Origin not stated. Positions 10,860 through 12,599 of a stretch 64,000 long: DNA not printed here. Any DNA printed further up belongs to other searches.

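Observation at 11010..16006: Non-pyrrolysine MttB-family methyltransferase embedded inside a Dpp/Opp-type ABC importer operon, with no corrinoid partner in sight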

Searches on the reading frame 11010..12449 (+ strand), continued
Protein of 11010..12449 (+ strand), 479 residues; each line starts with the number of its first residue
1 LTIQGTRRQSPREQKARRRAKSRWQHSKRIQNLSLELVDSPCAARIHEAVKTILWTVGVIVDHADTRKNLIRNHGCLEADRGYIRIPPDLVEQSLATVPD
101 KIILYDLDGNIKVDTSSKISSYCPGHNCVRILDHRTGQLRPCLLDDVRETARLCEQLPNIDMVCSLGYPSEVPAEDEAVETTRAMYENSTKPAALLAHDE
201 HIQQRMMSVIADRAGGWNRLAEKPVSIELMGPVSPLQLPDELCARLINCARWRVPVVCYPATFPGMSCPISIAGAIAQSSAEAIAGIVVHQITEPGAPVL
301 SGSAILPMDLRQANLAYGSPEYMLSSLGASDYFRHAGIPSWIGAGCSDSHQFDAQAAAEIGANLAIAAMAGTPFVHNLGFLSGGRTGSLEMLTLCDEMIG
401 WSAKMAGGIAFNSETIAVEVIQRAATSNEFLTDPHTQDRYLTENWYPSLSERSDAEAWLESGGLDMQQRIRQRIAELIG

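Call 42: get_annotated_region(hit=H1, flank=15000)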
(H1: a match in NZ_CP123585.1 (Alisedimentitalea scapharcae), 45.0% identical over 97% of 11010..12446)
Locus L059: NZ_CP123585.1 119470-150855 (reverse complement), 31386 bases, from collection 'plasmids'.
description: Alisedimentitalea scapharcae strain KCTC 42119 plasmid unnamed4, complete sequence
organism: Alisedimentitalea scapharcae (NCBI taxid 1524259)
taxonomy: Bacteria; Pseudomonadota; Alphaproteobacteria; Rhodobacterales; Paracoccaceae; Alisedimentitalea; Alisedimentitalea scapharcae
host: -; source: Anadara broughtonii; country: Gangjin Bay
typing (MOB-suite, as given by PLSDB): non-mobilizable
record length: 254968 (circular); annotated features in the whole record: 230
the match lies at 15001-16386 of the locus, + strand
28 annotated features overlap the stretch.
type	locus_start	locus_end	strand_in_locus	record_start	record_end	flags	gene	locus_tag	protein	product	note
CDS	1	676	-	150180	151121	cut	-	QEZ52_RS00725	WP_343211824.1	DUF1403 family protein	-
CDS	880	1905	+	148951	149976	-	-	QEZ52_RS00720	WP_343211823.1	NAD-dependent epimerase/dehydratase family protein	-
CDS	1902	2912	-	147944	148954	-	-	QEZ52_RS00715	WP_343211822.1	succinylglutamate desuccinylase/aspartoacylase family protein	-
CDS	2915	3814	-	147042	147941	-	-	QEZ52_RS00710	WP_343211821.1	DMT family transporter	GO:0055085 - transmembrane transport [Evidence IEA]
CDS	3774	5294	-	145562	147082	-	-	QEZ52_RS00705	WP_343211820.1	trimethylamine methyltransferase family protein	-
CDS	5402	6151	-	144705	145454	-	-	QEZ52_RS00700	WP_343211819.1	aspartate/glutamate racemase family protein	GO:0006807 - nitrogen compound metabolic process [Evidence IEA]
CDS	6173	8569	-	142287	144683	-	-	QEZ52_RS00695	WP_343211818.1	FAD-dependent oxidoreductase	-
CDS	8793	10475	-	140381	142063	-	-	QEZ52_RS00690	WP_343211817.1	ABC transporter ATP-binding protein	-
CDS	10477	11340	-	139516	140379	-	-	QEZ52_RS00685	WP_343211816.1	ABC transporter permease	-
CDS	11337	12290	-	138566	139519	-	-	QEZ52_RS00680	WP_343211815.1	ABC transporter permease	GO:0055085 - transmembrane transport [Evidence IEA]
CDS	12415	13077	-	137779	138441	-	-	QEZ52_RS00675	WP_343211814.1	GntR family transcriptional regulator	-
CDS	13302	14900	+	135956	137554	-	-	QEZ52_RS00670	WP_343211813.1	ABC transporter substrate-binding protein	-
CDS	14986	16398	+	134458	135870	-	-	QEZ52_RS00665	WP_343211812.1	trimethylamine methyltransferase family protein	GO:0015948 - methanogenesis [Evidence IEA]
CDS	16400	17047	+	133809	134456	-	-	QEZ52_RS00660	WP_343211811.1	glutathione S-transferase family protein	GO:0006749 - glutathione metabolic process [Evidence IEA]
CDS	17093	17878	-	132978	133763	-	-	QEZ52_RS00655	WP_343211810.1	phytanoyl-CoA dioxygenase family protein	-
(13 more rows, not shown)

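Call 56: search_protein_families(library=pfam, proteins=[L043:2626-3768:-, L043:4111-4929:-, L043:5071-6648:+, L043:7129-8160:+, L043:8250-9347:+, L043:9337-9975:+, L043:12725-13660:+, L043:14065-15528:+, L043:15573-17834:-, L043:17837-18730:-], max_evalue=0.001)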
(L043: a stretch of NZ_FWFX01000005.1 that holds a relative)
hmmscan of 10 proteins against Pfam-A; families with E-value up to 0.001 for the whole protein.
L043:2626-3768:- (380 aa): 3 families
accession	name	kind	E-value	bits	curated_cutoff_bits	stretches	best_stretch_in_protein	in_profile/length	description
PF13458.12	Peripla_BP_6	-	3.1e-79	267.6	31.7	1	25-355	1-342/343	Periplasmic binding protein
PF13433.12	Peripla_BP_5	-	7.8e-20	71.7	27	1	26-356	1-341/363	Periplasmic binding protein domain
PF01094.35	ANF_receptor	-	2.7e-05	23.8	25.4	1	57-340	21-338/353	Receptor family ligand binding region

L043:4111-4929:- (272 aa): 1 family
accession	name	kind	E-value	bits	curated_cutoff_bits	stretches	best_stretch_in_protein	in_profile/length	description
PF03567.20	Sulfotransfer_2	-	4.9e-38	132.1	22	1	6-248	3-252/252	Sulfotransferase family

L043:5071-6648:+ (525 aa): 2 families
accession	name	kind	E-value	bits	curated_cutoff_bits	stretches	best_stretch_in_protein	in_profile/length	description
PF19350.4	DUF5928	-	1.9e-129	431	27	1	270-525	1-256/256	Family of unknown function (DUF5928)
PF02485.27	Branch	-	1.2e-24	87.7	23.4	1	4-228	1-209/250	Core-2/I-Branching enzyme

L043:7129-8160:+ (343 aa): 4 families
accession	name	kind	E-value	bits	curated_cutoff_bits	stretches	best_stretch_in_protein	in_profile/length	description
PF00532.27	Peripla_BP_1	-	3.2e-21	76.5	22.2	1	66-325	2-265/281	Periplasmic binding proteins and sugar binding domain of LacI family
PF13377.12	Peripla_BP_3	-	4.4e-18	66.4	26.5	1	198-343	19-167/167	Periplasmic binding protein-like domain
PF13407.12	Peripla_BP_4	-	2.7e-12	47.2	35.1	1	81-322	9-255/258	Periplasmic binding protein domain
PF00356.27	LacI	-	5.1e-11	42.6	27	1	8-54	1-46/46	Bacterial regulatory proteins, lacI family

L043:8250-9347:+ (365 aa): 0 families

L043:9337-9975:+ (212 aa): 1 family
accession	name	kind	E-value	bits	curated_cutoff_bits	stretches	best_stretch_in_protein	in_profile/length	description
PF04636.18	PA26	-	0.00059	19.4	29.4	0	25-190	21-177/445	PA26 p53-induced protein (sestrin)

L043:12725-13660:+ (311 aa): 1 family
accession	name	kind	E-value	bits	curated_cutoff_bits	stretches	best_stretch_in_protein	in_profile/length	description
PF01965.30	DJ-1_PfpI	-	3.6e-11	43.6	26.6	1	92-215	39-164/165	DJ-1/PfpI family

L043:14065-15528:+ (487 aa): 1 family
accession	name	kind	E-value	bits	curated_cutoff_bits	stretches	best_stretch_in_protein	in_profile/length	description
PF00171.27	Aldedh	-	2e-85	287.5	23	1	27-449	40-460/461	Aldehyde dehydrogenase family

L043:15573-17834:- (753 aa): 4 families
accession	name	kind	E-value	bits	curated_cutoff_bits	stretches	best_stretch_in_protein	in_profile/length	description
PF00072.30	Response_reg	-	4.5e-46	156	30.2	2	635-749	1-110/111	Response regulator receiver domain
PF02518.31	HATPase_c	-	5.9e-27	94.7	26.4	1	357-470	1-109/111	Histidine kinase-, DNA gyrase B-, and HSP90-like ATPase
PF00512.31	HisKA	-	7.9e-23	80.7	26.9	1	245-310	1-66/66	His Kinase A (phospho-acceptor) domain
PF23198.2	PDE8A_N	-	4.5e-07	30.3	29.6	0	635-732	15-111/147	PDE8A-like, N-terminal domain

L043:17837-18730:- (297 aa): 1 family
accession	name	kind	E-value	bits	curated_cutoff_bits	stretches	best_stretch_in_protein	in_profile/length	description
PF12974.12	Phosphonate-bd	-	4.2e-44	151.2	27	1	46-284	1-242/242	ABC transporter, phosphonate, periplasmic substrate-binding protein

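Call 65: search_solved_structures(query=window:11010-12446:+, max_evalue=1e-35, show_alignments=3)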
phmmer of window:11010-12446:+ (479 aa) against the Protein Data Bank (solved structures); distinct sequences matched with E-value up to 1e-35: 4.
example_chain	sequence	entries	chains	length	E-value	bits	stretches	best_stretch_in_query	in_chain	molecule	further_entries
7xcl_A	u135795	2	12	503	9.1e-44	153.4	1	34-476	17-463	Trimethylamine methyltransferase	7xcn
7xcm_A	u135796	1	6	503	1.3e-43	152.9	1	34-476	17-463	Trimethylamine methyltransferase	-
9yce_A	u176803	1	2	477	1.5e-41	146.1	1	43-476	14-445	Glycine betaine methyltransferase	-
2qne_A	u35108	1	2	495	1.5e-41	146.1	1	43-476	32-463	Putative methyltransferase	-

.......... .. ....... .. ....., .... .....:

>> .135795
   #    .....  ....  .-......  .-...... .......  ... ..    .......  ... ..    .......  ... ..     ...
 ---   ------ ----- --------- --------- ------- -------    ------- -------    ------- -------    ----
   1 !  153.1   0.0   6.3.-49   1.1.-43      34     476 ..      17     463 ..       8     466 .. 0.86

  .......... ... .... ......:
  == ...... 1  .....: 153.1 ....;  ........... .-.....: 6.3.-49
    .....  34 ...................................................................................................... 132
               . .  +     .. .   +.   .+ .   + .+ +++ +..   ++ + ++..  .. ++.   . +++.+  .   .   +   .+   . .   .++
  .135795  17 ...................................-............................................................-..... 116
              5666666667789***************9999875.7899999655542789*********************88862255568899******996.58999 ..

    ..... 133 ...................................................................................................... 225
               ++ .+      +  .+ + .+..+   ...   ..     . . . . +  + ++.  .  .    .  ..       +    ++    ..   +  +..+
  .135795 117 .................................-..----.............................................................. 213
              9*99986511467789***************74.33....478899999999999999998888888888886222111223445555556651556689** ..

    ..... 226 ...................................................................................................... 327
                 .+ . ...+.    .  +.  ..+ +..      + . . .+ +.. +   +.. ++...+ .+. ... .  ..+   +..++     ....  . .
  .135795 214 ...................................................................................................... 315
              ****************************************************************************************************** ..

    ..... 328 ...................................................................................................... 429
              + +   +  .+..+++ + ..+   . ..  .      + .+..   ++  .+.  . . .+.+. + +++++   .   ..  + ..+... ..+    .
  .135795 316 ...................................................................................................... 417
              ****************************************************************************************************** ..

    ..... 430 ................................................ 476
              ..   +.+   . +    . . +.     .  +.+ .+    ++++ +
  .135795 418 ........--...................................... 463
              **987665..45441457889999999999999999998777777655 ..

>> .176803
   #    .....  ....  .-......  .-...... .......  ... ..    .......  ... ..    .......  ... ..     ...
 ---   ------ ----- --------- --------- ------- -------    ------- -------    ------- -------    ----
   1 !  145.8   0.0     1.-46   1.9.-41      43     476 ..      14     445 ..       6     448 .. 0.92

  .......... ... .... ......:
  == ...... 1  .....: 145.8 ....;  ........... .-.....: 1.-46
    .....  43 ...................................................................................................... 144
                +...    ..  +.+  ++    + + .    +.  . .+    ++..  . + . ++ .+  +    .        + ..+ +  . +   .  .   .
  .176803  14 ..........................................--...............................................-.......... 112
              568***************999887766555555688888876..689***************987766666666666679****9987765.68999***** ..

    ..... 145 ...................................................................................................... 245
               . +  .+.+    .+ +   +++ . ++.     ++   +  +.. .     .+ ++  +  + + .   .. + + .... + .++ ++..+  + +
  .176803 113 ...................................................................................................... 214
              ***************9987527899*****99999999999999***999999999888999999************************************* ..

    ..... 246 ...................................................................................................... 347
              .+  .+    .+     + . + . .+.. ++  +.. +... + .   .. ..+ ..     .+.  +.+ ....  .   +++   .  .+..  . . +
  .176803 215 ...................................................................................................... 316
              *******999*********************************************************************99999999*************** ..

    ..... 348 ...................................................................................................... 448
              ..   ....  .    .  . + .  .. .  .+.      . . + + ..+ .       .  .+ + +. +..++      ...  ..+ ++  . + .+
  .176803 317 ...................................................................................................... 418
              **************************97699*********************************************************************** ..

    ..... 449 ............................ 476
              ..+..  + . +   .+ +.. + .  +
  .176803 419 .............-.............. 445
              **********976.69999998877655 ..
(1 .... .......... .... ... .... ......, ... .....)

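Call 73: search_protein_representatives(protein=window:11010-12446:+)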
Query: 479 residues. Proteins with E-value up to 0.001 (for the whole library): 4938; up to 1e-10: 2805; up to 1e-30: 853. The best 150 are listed.
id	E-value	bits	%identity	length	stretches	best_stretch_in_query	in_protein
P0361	2.5e-160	551.0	52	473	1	8-478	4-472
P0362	5.5e-108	378.4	40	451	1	37-475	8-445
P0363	9.3e-106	371.0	68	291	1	99-328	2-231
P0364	4.3e-98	345.7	63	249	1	6-242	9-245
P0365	2.4e-93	330.1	41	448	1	38-457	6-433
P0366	1.2e-78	281.6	40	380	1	42-371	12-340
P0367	8.0e-78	278.9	36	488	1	44-476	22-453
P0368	1.2e-76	275.1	36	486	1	45-478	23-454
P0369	9.0e-76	272.2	51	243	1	241-479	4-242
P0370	1.9e-74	267.8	61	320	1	288-478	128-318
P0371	1.6e-72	261.4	34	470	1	40-478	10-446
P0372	4.4e-72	260.0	36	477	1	45-460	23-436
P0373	1.2e-71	258.6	32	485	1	40-475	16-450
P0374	1.4e-71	258.3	34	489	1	32-473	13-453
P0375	2.8e-71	257.3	32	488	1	44-478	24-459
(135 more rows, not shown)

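Call 82: find_encoding_contigs(protein=P0001, flank=2000, max_places=2)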
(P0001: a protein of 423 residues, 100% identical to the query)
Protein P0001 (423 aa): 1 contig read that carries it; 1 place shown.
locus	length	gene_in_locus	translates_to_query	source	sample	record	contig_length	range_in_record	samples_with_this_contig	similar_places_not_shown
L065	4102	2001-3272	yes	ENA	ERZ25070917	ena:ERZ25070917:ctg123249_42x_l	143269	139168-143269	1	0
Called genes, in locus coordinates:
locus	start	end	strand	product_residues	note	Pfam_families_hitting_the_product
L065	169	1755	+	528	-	PF00496:SBP_bac_5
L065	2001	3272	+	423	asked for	PF06253:MTTB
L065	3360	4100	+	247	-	?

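Call 85: search_protein_families(library=pfam, proteins=[L001:2165-5413:-, L043:9337-9975:+], max_evalue=0.05)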
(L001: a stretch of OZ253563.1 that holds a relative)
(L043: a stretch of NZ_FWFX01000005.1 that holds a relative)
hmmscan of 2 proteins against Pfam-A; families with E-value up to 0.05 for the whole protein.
L001:2165-5413:- (1082 aa): 6 families
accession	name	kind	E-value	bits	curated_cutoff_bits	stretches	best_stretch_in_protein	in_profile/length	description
PF01642.28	MM_CoA_mutase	-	4.6e-121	405.3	22.1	1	546-1074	8-510/512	Methylmalonyl-CoA mutase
PF03308.22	MeaB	-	1.6e-42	145.9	23.1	1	181-422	5-246/273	Methylmalonyl Co-A mutase-associated GTPase MeaB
PF02310.24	B12-binding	-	3.2e-18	66.1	32.1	1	25-129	2-109/121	B12 binding domain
PF02492.25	cobW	-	2.3e-06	27.7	20.7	1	206-373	1-171/180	CobW/HypB/UreG, nucleotide-binding domain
PF01656.29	CbiA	-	0.039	14.4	25.4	0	211-410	5-99/125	CobQ/CobB/MinD/ParA nucleotide binding domain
PF00931.28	NB-ARC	-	0.044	13.5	23.5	0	195-228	8-41/248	NB-ARC domain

L043:9337-9975:+ (212 aa): 2 families
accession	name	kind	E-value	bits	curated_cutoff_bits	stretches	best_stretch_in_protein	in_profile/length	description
PF04636.18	PA26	-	0.00059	19.4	29.4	1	25-190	21-177/445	PA26 p53-induced protein (sestrin)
PF02627.25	CMD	-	0.0012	19.3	23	0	59-96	10-45/84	Carboxymuconolactone decarboxylase family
